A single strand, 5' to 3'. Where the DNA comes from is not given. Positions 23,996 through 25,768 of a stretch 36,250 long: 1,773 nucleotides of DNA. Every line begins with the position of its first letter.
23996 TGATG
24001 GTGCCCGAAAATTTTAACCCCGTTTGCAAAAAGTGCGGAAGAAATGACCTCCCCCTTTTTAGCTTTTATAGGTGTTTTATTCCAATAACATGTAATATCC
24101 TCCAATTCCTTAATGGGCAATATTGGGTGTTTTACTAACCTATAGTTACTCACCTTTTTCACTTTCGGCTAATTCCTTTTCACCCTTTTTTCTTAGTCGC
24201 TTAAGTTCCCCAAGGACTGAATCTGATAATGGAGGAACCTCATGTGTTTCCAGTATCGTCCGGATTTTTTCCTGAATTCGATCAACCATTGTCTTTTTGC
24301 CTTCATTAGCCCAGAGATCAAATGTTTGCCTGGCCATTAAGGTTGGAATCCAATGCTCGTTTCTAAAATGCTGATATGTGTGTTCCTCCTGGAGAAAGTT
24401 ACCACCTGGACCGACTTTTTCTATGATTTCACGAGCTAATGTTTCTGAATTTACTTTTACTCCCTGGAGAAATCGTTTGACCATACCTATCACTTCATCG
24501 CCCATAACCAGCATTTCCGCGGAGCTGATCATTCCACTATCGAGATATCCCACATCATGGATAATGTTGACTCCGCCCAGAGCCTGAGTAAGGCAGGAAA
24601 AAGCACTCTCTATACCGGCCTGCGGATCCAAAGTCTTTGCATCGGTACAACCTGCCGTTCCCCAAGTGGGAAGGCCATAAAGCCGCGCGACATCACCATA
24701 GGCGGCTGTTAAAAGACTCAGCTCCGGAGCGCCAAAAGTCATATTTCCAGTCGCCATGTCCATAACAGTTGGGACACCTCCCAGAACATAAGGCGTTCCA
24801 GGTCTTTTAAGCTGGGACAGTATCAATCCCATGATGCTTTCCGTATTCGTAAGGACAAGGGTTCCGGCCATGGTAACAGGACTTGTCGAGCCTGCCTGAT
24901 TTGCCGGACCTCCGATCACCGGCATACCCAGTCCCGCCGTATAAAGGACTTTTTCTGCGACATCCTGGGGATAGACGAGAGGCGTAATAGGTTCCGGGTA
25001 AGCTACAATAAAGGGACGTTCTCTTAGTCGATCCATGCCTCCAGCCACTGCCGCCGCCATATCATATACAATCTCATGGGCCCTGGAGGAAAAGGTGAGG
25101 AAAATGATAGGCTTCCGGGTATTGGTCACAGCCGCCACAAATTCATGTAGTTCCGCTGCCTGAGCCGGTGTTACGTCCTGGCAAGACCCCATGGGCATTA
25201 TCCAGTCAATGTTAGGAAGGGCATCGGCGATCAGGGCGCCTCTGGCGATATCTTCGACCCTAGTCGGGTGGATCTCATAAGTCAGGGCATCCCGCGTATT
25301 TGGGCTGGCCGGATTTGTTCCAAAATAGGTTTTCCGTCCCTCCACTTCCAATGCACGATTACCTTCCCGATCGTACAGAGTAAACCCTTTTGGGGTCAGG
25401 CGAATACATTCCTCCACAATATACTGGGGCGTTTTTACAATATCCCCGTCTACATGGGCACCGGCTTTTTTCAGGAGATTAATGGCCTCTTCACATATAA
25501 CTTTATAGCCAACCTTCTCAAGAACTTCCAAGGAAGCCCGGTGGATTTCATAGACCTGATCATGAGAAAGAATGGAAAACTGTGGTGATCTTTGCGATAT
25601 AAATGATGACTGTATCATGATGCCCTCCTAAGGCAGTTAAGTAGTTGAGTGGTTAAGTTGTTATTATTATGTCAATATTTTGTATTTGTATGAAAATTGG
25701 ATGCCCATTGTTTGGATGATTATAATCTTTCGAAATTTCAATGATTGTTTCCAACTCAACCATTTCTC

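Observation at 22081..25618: Non-Pyl MttB-family gene probably translationally coupled to a large Fe-S flavoprotein gene, with an apparent composition break at the junction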

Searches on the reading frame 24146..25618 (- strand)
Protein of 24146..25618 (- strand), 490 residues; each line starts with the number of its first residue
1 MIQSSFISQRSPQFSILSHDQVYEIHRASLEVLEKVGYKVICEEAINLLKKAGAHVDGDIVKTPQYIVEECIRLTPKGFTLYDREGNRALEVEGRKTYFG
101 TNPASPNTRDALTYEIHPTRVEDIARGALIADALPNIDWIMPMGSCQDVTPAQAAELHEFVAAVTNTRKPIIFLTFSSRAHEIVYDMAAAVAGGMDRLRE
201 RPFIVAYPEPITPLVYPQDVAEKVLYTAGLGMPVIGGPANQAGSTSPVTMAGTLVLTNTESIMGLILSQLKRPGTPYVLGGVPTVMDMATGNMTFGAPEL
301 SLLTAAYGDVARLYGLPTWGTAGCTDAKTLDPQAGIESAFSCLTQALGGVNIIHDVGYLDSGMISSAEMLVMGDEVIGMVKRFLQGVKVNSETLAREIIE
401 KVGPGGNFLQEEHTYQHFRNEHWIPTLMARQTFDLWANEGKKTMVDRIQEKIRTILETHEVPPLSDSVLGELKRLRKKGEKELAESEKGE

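Call 7: search_protein_families(library=pfam, proteins=[window:24146-25618:-])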
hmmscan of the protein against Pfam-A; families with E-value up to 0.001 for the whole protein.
window:24146-25618:- (490 aa): 1 family
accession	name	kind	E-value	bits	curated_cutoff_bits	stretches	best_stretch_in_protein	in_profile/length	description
PF06253.16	MTTB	-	1.3e-99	334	25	1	5-475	22-491/500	Trimethylamine methyltransferase (MTTB)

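Call 8: search_protein_families(library=ncbifam, proteins=[window:24146-25618:-])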
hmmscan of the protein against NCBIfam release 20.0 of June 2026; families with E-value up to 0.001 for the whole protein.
window:24146-25618:- (490 aa): 1 family
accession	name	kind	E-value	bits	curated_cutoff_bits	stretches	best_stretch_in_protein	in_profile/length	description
TIGR02369.2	trimeth_pyl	equivalog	6.2e-131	437.1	525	1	13-477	2-466/469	[trimethylamine--corrinoid protein] Co-methyltransferase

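Call 12: find_encoding_contigs(protein=window:24146-25618:-, flank=10000, max_places=6)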
Protein window:24146-25618:- (490 aa): 12 contigs read that carry it; 6 places shown.
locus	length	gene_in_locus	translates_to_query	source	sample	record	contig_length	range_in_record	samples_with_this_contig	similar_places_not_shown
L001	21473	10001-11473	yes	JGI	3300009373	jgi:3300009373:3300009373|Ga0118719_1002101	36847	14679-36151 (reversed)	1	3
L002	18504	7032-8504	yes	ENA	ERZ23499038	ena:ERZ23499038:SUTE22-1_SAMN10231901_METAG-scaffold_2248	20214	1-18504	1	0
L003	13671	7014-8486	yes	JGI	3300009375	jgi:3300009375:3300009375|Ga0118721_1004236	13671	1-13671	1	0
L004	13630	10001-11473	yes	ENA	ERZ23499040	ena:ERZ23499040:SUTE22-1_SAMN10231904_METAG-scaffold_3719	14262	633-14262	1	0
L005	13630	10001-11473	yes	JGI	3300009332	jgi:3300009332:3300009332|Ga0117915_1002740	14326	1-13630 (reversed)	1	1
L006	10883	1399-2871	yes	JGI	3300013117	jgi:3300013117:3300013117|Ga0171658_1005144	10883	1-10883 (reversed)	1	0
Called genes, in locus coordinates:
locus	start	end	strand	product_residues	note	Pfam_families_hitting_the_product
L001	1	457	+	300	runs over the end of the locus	PF13484:Fer4_16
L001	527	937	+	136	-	PF00583:Acetyltransf_1, PF13673:Acetyltransf_10, PF13508:Acetyltransf_7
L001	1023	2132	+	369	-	PF01210:NAD_Gly3P_dh_N (weak), PF02317:Octopine_DH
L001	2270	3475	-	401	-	PF04015:DUF362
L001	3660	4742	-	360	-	PF02812:ELFV_dehydrog_N, PF00208:ELFV_dehydrog, PF00670:AdoHcyase_NAD (weak), PF02826:2-Hacid_dh_C (weak), PF00208:ELFV_dehydrog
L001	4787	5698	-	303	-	PF02775:TPP_enzyme_C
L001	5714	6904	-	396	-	PF01855:POR_N, PF02780:Transketolase_C (weak), PF17147:PFOR_II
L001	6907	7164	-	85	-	PF25160:LdpA_Fe-S-bd (faint), PF00037:Fer4, PF12797:Fer4_2 (weak), PF12837:Fer4_6 (weak), PF13237:Fer4_10, PF14697:Fer4_21 (weak), PF12838:Fer4_7 (weak), PF13187:Fer4_9 (weak)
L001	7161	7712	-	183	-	PF01558:POR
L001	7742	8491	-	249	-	PF09339:HTH_IclR, PF01614:IclR_C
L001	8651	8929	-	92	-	PF06865:Ppnp, PF07883:Cupin_2 (faint)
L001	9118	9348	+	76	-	PF04014:MazE_antitoxin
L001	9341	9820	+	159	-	-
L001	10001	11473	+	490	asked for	PF06253:MTTB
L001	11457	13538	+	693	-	PF13510:Fer2_4, PF01266:DAO (faint), PF00070:Pyr_redox (faint), PF00890:FAD_binding_2 (weak), PF03486:HI0933_like (weak), PF07992:Pyr_redox_2, PF12831:FAD_oxidored, PF04324:Fer2_BFD, +3 more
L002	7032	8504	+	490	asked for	PF06253:MTTB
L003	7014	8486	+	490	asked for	PF06253:MTTB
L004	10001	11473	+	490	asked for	PF06253:MTTB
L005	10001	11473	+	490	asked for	PF06253:MTTB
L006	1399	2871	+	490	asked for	PF06253:MTTB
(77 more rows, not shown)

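Call 13: search_solved_structures(query=window:24146-25618:-, show_alignments=2)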
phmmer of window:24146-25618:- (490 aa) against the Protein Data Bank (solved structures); distinct sequences matched with E-value up to 0.001: 5.
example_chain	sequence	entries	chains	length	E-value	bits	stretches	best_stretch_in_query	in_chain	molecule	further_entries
2qne_A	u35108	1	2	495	3.5e-72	246.9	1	10-482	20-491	Putative methyltransferase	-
9yce_A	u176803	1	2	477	5.4e-72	246.3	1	12-482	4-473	Glycine betaine methyltransferase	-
7xcl_A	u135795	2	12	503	8.6e-70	239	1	11-481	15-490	Trimethylamine methyltransferase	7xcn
7xcm_A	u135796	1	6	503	1.2e-69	238.5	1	11-481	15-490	Trimethylamine methyltransferase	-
4yyc_A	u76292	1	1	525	3.6e-48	167.7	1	6-477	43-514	Putative trimethylamine methyltransferase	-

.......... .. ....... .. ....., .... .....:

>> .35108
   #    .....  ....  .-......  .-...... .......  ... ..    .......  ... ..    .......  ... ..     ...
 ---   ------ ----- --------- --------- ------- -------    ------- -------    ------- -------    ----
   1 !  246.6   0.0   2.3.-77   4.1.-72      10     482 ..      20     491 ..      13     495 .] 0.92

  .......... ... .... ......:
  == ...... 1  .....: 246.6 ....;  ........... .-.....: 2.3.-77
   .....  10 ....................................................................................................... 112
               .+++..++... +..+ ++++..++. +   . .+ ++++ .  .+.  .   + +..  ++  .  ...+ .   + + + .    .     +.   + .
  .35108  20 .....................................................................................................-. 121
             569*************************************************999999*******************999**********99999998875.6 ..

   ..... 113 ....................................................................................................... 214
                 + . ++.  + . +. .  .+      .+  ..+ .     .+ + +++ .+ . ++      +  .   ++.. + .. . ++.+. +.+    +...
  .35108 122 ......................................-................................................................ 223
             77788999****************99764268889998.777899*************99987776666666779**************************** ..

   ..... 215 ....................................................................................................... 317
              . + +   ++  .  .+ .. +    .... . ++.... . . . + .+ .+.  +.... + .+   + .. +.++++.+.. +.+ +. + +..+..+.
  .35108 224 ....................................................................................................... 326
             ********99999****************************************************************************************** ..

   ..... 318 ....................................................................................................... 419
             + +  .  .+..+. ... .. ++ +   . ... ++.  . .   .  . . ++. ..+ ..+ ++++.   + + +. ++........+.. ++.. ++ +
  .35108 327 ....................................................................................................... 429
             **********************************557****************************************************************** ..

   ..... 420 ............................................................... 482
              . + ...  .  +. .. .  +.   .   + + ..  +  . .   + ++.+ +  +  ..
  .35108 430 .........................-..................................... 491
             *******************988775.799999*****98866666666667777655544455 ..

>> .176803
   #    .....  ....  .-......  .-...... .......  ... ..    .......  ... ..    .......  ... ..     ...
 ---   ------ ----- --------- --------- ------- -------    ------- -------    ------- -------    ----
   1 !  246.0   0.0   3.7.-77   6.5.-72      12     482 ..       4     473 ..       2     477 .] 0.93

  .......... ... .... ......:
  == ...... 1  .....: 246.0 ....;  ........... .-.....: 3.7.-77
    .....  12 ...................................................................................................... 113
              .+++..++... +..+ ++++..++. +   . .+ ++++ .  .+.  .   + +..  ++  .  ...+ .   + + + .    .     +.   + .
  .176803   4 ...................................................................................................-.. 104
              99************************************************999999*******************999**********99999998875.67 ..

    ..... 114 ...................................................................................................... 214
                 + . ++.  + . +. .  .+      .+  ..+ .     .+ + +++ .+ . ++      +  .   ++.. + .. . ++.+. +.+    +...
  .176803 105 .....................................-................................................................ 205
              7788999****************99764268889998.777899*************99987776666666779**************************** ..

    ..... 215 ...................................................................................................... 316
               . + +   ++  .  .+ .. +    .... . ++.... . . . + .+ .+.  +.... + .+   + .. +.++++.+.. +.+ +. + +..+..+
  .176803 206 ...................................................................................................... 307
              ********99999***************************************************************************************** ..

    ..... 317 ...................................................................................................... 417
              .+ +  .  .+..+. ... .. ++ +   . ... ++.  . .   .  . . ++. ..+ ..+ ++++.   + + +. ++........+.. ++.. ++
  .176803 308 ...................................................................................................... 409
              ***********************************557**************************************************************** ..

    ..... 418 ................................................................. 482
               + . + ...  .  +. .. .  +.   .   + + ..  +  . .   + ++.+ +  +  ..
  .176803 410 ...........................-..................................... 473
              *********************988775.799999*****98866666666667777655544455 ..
